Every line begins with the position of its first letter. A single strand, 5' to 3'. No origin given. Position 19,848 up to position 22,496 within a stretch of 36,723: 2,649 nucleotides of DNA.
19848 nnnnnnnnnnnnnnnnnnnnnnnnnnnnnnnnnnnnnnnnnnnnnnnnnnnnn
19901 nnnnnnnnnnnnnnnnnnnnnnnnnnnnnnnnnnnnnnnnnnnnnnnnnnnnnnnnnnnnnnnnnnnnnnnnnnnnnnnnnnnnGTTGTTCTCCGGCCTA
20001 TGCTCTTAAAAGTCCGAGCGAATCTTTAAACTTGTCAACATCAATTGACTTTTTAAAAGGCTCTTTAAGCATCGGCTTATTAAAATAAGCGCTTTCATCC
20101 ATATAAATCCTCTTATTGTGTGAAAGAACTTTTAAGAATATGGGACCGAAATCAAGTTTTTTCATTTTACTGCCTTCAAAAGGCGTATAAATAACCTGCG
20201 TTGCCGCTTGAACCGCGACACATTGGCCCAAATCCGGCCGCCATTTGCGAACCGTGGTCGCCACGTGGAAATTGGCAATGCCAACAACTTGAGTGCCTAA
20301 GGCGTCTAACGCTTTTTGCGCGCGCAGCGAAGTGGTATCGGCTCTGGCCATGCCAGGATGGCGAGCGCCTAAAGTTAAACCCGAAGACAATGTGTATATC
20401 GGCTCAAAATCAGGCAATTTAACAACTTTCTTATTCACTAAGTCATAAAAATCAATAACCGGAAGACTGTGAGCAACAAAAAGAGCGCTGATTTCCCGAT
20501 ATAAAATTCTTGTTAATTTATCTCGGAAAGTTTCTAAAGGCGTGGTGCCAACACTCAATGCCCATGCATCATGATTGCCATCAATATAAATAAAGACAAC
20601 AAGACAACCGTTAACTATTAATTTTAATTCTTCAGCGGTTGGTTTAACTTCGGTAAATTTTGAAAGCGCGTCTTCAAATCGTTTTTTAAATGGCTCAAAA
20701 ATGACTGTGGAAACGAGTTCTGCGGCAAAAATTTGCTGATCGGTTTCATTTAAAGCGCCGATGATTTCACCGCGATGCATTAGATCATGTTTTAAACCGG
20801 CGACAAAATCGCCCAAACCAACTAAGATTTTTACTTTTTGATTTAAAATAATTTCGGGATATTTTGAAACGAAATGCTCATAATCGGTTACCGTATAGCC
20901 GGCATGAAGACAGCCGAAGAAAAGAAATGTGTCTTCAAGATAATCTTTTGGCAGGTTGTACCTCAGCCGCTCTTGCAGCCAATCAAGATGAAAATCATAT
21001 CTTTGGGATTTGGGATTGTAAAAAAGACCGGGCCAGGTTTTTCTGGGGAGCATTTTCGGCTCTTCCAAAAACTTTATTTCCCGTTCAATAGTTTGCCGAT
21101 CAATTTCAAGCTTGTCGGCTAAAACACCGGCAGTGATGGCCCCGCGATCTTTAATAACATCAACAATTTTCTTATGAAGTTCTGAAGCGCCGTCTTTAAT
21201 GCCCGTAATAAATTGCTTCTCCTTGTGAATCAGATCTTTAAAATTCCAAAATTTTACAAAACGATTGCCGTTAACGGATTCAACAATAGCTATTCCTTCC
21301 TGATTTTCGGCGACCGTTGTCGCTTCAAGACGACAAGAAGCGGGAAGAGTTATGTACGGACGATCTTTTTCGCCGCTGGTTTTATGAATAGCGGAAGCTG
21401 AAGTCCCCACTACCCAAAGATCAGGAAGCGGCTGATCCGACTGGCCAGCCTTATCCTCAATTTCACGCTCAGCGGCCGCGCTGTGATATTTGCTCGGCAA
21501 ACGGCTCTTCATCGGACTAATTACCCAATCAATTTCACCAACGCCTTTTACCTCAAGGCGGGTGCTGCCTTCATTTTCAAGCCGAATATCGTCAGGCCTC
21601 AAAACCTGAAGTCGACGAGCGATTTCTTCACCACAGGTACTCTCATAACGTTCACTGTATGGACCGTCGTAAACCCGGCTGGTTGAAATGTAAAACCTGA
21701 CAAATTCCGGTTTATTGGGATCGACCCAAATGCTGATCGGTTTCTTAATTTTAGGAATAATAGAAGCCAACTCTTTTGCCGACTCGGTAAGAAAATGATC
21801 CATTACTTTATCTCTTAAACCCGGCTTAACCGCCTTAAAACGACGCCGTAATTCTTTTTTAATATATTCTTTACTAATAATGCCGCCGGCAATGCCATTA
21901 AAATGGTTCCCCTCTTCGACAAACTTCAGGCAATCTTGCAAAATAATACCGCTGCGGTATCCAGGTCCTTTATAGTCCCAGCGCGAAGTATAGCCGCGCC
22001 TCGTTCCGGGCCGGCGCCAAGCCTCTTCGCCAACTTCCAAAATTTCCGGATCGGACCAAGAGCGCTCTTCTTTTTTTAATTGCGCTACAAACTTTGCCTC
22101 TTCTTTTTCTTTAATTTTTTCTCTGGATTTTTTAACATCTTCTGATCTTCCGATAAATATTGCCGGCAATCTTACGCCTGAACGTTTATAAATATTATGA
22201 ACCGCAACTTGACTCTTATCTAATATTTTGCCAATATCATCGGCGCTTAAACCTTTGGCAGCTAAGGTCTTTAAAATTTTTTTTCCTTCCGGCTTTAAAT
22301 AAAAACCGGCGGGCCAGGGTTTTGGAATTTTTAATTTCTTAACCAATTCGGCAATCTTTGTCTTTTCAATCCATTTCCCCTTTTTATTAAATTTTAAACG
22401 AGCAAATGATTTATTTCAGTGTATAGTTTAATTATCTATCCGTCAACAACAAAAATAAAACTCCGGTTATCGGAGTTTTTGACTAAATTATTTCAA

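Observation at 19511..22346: Insulated two-gene module: 782-aa HTH/wHTH-metallophosphoesterase fusion plus a small HNH-like protein, wedged between guaB and the L10 leader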

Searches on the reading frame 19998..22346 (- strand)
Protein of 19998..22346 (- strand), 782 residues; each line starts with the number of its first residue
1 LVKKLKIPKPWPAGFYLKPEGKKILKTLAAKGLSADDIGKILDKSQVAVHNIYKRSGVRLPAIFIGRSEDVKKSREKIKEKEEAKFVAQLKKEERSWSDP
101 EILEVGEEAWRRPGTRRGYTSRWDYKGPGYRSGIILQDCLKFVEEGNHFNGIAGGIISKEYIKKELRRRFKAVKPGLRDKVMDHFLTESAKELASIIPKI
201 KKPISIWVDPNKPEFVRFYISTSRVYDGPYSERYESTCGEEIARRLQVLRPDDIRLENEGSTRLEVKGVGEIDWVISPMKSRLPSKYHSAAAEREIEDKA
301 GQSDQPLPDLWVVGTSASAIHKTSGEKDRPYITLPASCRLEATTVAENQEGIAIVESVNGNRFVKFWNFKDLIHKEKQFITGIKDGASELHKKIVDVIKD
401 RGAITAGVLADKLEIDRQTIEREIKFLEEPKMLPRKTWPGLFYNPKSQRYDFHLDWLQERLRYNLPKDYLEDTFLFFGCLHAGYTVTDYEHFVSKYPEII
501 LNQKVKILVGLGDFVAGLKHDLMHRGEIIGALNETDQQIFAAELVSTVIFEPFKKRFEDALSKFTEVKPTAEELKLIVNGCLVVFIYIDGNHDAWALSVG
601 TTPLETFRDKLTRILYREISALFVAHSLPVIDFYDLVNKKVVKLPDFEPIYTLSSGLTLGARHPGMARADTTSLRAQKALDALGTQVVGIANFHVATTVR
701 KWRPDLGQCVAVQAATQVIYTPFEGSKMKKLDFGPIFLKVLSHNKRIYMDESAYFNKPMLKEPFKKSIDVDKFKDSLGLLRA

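Call 3: search_protein_families(library=pfam, proteins=[window:19998-22346:-], max_evalue=1)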
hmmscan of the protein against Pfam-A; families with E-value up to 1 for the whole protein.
window:19998-22346:- (782 aa): 7 families
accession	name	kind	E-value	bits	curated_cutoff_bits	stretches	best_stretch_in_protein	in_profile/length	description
PF08279.18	HTH_11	-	7.9e-08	32.5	25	1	393-429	4-41/55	HTH domain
PF12840.13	HTH_20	-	0.006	17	27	1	393-429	8-44/51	Helix-turn-helix domain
PF13412.12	HTH_24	-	0.028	14.4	21.9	1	389-429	3-43/48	Winged helix-turn-helix DNA-binding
PF08220.18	HTH_DeoR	-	0.032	14.4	21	1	391-435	2-46/57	DeoR-like helix-turn-helix domain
PF13936.12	HTH_38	-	0.049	13.8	27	0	24-45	12-33/44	Helix-turn-helix domain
PF12802.13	MarR_2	-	0.13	12.9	27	0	396-428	12-45/61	MarR family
PF01047.28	MarR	-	0.19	12.1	24.6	1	394-429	8-43/59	MarR family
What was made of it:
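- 20991..21191 (-): Winged helix-turn-helix (res 386-452). Pfam HTH_11 E 7.9e-8, above the cut-off (call 3).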

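Call 4: search_protein_families(library=padloc, proteins=[window:19998-22346:-], max_evalue=1)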
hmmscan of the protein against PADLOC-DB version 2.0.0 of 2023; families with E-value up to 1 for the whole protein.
window:19998-22346:- (782 aa): 7 families
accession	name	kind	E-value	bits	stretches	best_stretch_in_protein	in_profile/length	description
PDLC01434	CasR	-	4.5e-07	27.9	1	386-437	125-175/191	"CAS-I,CAS-II,CAS-III,CAS-IV,CAS-V,CAS-VI; associated_signaling"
PDLC01268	CasR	-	7.8e-05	20.7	1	386-433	121-167/179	"CAS-I,CAS-II,CAS-III,CAS-IV,CAS-V,CAS-VI; associated_signaling"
PDLC01879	CARF3--CARF_TM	-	0.00024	18.8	1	389-432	156-199/222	-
PDLC01457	WYL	-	0.0019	15.9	1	393-429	8-44/229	"CAS-I,CAS-II,CAS-III,CAS-IV,CAS-V,CAS-VI; associated_signaling"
PDLC03963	SoFic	-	0.0026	15.2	1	365-436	270-339/361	-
PDLC01875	CARF3--CARF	-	0.0093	13.8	1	379-428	134-185/219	-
PDLC01848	CARF3--CARF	-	0.025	12.2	1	385-435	133-181/197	-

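Call 5: search_protein_families(library=ncbifam, proteins=[window:19998-22346:-], max_evalue=1)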
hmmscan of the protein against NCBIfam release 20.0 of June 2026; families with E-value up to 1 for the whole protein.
window:19998-22346:- (782 aa): 8 families
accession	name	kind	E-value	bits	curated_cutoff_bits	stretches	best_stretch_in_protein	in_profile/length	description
TIGR01884.1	cas_HTH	subfamily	9.5e-08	31.7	60.2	1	380-436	133-189/202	CRISPR-associated CARF protein Csa3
NF041397.1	TranRegGlpR_Halo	equivalog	0.0026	17.4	300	1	391-435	7-51/253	HTH-type transcriptional regulator GlpR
NF053704.1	TransRegCcpNBacil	equivalog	0.0035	16.8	260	1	391-449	7-65/208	transcriptional regulator CcpN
NF040890.1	trans_reg_YgbI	equivalog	0.039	13.4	400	1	389-430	5-46/253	DNA-binding transcriptional repressor YgbI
NF050017.1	TransRegFevR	equivalog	0.06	13.6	180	1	21-93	21-86/109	transcriptional regulator FevR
NF033789.1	repress_SdpR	subfamily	0.072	13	100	0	391-432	10-50/79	autorepressor SdpR family transcription factor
TIGR02937.1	sigma70-ECF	superfamily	0.09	12.4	42.9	1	17-56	118-157/165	sigma-70 family RNA polymerase sigma factor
NF001071.0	PRK00118.2-1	equivalog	0.2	12.1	160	1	24-110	26-109/117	putative DNA-binding protein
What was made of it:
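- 20991..21191 (-): Csa3/CasR-type wHTH hits (calls 4, 5).
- The HTH_11-type wHTH is typical of transcription regulators, and its closest profile hits are Csa3/CasR and DeoR/GlpR-type regulators (calls 3-5).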

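Call 6: search_protein_families(library=phrogs, proteins=[window:19998-22346:-], max_evalue=1)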
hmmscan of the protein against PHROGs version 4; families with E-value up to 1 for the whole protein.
window:19998-22346:- (782 aa): 5 families
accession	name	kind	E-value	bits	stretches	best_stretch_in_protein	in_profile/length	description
phrog_12156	-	DNA, RNA and nucleotide metabolism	0.00088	19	1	380-433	411-467/485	DNA helicase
phrog_5978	-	unknown function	0.025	14.7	1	365-436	277-344/364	-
phrog_2391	-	DNA, RNA and nucleotide metabolism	0.067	14.1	1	390-444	13-67/107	DNA binding protein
phrog_7339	-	DNA, RNA and nucleotide metabolism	0.087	13.1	0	475-546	33-103/263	DNA repair exonuclease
phrog_323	-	transcription regulation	0.14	12.7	1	19-88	99-159/319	transcriptional regulator, D5-like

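Call 7: find_homologous_proteins(query=window:19998-22346:-, max_evalue=0.001)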
Query window:19998-22346:- (782 aa): 77 proteins with E <= 0.001 among 8000 candidates.
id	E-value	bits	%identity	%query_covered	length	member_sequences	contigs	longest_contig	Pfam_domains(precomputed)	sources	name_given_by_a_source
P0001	0.0e+0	1789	100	100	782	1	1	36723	PF08279.19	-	-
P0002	0.0e+0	1501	83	100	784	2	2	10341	-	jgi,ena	-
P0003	0.0e+0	1484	82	100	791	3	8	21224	-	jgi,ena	-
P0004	0.0e+0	1483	81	100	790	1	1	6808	-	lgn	-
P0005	0.0e+0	1483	82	100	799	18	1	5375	PF08279.19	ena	-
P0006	0.0e+0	1480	82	100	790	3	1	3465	-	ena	-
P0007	0.0e+0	1473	81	100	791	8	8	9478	PF13412.13,PF08279.19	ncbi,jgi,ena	ncbi:MAG TPA: HTH domain-containing protein [Candidatus Paceibacterota bacterium]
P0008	0.0e+0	1466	80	100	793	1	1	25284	PF13412.13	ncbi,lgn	-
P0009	0.0e+0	1451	80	100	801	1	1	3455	PF08279.19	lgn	-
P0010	0.0e+0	1448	80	100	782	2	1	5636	-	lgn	-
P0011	0.0e+0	1447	79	100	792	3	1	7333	PF13412.13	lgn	-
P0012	0.0e+0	1438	85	91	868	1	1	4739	-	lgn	-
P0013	0.0e+0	1430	79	100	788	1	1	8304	PF08279.19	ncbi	-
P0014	0.0e+0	1408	78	100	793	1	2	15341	PF08279.19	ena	-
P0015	0.0e+0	1402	77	100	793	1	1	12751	-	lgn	-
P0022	0.0e+0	1297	77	91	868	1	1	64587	-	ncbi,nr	ncbi:MAG: hypothetical protein HYW79_00090 [Parcubacteria group bacterium]|nr:hypothetical protein [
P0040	8.0e-207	707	49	90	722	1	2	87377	-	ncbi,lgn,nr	ncbi:MAG: hypothetical protein HYW70_01005 [Candidatus Nealsonbacteria bacterium]|nr:hypothetical pr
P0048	6.7e-197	674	46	92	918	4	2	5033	-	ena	-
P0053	1.7e-190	653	45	97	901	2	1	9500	-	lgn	-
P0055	2.5e-187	643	48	88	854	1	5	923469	-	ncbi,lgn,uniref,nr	ncbi:MAG: hypothetical protein HYW89_01750 [Candidatus Sungiibacteriota bacterium]|uniref:Uncharacte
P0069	1.5e-161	557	41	91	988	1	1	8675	-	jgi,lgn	-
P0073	2.3e-152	527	41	90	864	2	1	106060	-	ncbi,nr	ncbi:MAG: hypothetical protein O2794_01010 [bacterium]|nr:hypothetical protein [bacterium]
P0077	5.6e-14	69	37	12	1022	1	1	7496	-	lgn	-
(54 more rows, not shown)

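Call 8: search_solved_structures(query=window:19998-22346:-, max_evalue=10, show_alignments=3)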
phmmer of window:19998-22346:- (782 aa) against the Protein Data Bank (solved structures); distinct sequences matched with E-value up to 10: 0.

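Call 14: find_encoding_contigs(protein=P0055, flank=6000, max_places=2)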
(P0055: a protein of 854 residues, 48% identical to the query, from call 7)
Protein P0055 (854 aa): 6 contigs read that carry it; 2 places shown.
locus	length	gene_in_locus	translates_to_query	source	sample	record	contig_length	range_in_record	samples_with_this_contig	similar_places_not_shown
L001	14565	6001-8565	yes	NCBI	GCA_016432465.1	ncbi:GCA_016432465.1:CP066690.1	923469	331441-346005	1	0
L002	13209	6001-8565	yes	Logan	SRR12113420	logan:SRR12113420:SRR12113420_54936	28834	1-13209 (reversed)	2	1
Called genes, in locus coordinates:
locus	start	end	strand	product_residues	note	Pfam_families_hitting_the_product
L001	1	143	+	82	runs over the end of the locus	PF18895:T4SS_pilin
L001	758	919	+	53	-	PF00471:Ribosomal_L33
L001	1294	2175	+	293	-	-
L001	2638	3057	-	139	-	-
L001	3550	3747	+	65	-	-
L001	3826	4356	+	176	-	PF01135:PCMT (weak), PF08123:DOT1 (faint), PF02353:CMAS, PF13847:Methyltransf_31, PF13649:Methyltransf_25 (weak)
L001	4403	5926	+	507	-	PF00478:IMPDH, PF00571:CBS, PF01070:FMN_dh, PF03060:NMO (weak), PF01180:DHO_dh (faint), PF01645:Glu_synthase (weak)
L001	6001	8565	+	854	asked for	-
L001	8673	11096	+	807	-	PF02190:LON_substr_bdg, PF00004:AAA, PF07728:AAA_5 (weak), PF22667:Lon_lid, PF05362:Lon_C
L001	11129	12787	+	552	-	PF00156:Pribosyltran, PF02618:YceG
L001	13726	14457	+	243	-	-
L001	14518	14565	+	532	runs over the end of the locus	PF01145:Band_7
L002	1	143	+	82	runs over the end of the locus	PF18895:T4SS_pilin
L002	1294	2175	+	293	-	-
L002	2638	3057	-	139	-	-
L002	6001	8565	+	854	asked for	-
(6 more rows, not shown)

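Call 15: find_encoding_contigs(protein=P0073, flank=6000, max_places=2)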
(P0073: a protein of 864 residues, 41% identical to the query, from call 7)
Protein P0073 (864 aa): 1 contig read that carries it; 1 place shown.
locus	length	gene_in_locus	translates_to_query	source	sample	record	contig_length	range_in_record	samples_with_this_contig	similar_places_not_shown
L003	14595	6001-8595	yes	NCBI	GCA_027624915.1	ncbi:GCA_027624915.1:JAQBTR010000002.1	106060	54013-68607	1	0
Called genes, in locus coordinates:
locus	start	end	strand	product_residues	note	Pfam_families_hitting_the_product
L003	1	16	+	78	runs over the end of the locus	PF01381:HTH_3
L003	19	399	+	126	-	PF01381:HTH_3 (weak)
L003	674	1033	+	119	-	PF00156:Pribosyltran (faint)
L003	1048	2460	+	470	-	PF00478:IMPDH, PF00571:CBS, PF03060:NMO (weak), PF00977:His_biosynth (faint)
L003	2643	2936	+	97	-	-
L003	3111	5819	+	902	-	PF01266:DAO, PF07992:Pyr_redox_2 (faint), PF13450:NAD_binding_8 (faint), PF00355:Rieske, PF13806:Rieske_2, PF01794:Ferric_reduct, PF10517:DM13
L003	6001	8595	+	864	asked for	-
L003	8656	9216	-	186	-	-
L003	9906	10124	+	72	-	-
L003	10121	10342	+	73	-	-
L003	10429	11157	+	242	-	PF00856:SET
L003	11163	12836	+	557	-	PF13473:Cupredoxin_1 (weak)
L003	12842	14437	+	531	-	-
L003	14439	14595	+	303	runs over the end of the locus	PF09924:LPG_synthase_C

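Call 16: find_encoding_contigs(protein=P0040, flank=6000, max_places=2)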
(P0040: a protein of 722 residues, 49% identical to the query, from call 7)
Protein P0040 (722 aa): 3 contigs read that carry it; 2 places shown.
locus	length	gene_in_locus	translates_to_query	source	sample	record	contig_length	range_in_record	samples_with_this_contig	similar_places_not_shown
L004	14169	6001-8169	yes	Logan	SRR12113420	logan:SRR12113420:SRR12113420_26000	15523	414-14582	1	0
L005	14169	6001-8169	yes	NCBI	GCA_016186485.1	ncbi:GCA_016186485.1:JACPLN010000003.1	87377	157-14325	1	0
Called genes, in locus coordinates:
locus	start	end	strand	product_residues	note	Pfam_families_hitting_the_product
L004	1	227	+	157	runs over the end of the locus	-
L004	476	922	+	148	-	PF06821:Ser_hydrolase, PF03959:FSH1 (weak)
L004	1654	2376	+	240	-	PF01925:TauE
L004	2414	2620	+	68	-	-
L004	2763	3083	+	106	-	PF00076:RRM_1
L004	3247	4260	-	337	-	PF01063:Aminotran_4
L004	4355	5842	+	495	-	PF00478:IMPDH, PF01070:FMN_dh, PF03060:NMO (faint), PF00571:CBS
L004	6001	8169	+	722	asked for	-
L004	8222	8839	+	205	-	PF01135:PCMT, PF13649:Methyltransf_25 (faint)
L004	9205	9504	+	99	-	-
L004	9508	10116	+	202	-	PF07136:DUF1385 (weak)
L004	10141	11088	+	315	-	PF02618:YceG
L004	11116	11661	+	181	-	PF01965:DJ-1_PfpI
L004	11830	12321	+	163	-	PF00466:Ribosomal_L10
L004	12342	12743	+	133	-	PF16320:Ribosomal_L12_N, PF00542:Ribosomal_L12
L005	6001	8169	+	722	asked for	-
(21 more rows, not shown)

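Call 17: find_encoding_contigs(protein=P0022, flank=6000, max_places=2)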
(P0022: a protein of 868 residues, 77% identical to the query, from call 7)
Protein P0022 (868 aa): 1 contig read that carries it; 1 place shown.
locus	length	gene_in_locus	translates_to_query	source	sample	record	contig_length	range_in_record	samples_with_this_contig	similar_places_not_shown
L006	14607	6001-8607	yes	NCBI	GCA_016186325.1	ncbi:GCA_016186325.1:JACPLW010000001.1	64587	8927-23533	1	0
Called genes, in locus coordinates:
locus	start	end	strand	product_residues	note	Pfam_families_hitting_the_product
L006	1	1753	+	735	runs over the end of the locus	PF00912:Transgly, PF00905:Transpeptidase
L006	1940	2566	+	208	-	PF01746:tRNA_m1G_MT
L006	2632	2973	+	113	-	-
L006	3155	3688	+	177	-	PF09827:CRISPR_Cas2 (faint), PF20803:PaaX_M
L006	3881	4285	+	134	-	-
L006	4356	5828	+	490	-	PF00478:IMPDH, PF00571:CBS (weak), PF01070:FMN_dh (weak), PF03060:NMO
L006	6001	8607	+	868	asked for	-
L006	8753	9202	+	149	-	-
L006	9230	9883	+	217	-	PF01135:PCMT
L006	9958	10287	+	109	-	-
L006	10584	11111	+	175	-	PF00466:Ribosomal_L10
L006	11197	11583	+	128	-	PF16320:Ribosomal_L12_N, PF00542:Ribosomal_L12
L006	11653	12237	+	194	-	-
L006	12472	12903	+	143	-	PF02381:MraZ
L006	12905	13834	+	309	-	PF01795:Methyltransf_5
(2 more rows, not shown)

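Call 18: find_related_loci(query=A1, collection=genome_contigs, flank=5000)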
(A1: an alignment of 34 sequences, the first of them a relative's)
Query A1 (782 aa) in genome_contigs; peptide patterns used: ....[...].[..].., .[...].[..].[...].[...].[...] (x = any residue, [..] = any of these).
41 stretches matched a pattern; 19 encode a relative of the query (tblastn E <= 1e-3); 19 distinct loci.
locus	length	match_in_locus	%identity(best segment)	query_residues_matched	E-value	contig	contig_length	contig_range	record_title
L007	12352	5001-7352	79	1-782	0e+0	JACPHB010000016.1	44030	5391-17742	MAG: Parcubacteria group bacterium isolate NC_groundwater_403_Ag_B-0.1um_39_20 GD18-4_B1_scaffold_1169064, whole genome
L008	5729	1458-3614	58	72-782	0e+0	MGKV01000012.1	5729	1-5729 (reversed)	MAG: Candidatus Yanofskybacteria bacterium RIFCSPLOWO2_02_FULL_45_18 rifcsplowo2_02_scaffold_35840, whole genome shotgun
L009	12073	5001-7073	50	90-782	0e+0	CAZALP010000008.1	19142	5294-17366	MAG TPA_asm: uncultured Candidatus Saccharibacteria bacterium isolate binchicken_co184_302 genome assembly, contig: NODE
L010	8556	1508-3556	47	93-780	0e+0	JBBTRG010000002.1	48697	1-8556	MAG: Patescibacteria group bacterium isolate H32-bin003 H32_bin003_000000000002, whole genome shotgun sequence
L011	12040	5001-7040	47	93-780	0e+0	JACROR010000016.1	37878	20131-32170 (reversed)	MAG: Candidatus Niyogibacteria bacterium isolate NC_groundwater_1966_Pr3_S-0.2um_45_3 scaffold_219804, whole genome shot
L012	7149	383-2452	46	94-780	0e+0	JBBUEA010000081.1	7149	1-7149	MAG: Patescibacteria group bacterium isolate H14-bin023_1 H14_bin023_1_000000000081, whole genome shotgun sequence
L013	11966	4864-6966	51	66-780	0e+0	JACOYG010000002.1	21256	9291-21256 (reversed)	MAG: Candidatus Nealsonbacteria bacterium isolate NC_groundwater_173_Ag_S-0.1um_42_8 S4_GD2017_2_S1_scaffold_1768, whole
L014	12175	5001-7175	49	69-782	0e+0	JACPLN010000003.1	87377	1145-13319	MAG: Candidatus Nealsonbacteria bacterium isolate NC_groundwater_522_Ag_S-0.1um_41_12 S35_SO-1_scaffold_143117, whole ge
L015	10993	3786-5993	46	54-772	0e+0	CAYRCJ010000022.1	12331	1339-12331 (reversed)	MAG TPA_asm: uncultured Candidatus Saccharibacteria bacterium isolate SRP193066_co2_427 genome assembly, contig: NODE_26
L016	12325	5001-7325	41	6-782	1e-173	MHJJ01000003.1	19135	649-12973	MAG: Candidatus Harrisonbacteria bacterium RIFCSPLOWO2_01_FULL_44_18 rifcsplowo2_01_scaffold_15680, whole genome shotgun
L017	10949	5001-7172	42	57-782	1e-172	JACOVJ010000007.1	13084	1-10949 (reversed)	MAG: Candidatus Niyogibacteria bacterium isolate NC_groundwater_97_Ag_S-0.1um_54_719 S_p1_S3_170907_scaffold_159719, who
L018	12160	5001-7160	42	28-782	2e-172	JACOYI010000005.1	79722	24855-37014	MAG: Candidatus Niyogibacteria bacterium isolate NC_groundwater_175_Ag_S-0.1um_54_37 S4_GD2017_2_S1_scaffold_482, whole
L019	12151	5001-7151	41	82-781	7e-161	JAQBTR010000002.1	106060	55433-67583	MAG: bacterium isolate casp150-mb.123 NODE_381_length_106060_cov_0.082266, whole genome shotgun sequence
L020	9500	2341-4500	39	94-782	9e-157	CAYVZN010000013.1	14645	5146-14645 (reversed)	MAG TPA_asm: uncultured Candidatus Saccharibacteria bacterium isolate binchicken_co21_294 genome assembly, contig: NODE_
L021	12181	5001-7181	39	68-780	3e-155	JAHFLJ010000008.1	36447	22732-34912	MAG: Candidatus Liptonbacteria bacterium isolate nzgw430 NODE_367_length_36448_cov_5.961021, whole genome shotgun sequen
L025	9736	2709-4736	49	95-780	0e+0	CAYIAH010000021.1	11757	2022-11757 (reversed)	MAG TPA_asm: uncultured Candidatus Saccharibacteria bacterium isolate ERP119705_co1_1130 genome assembly, contig: NODE_7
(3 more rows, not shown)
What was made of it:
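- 19 species-representative genomes, one locus each (call 18).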
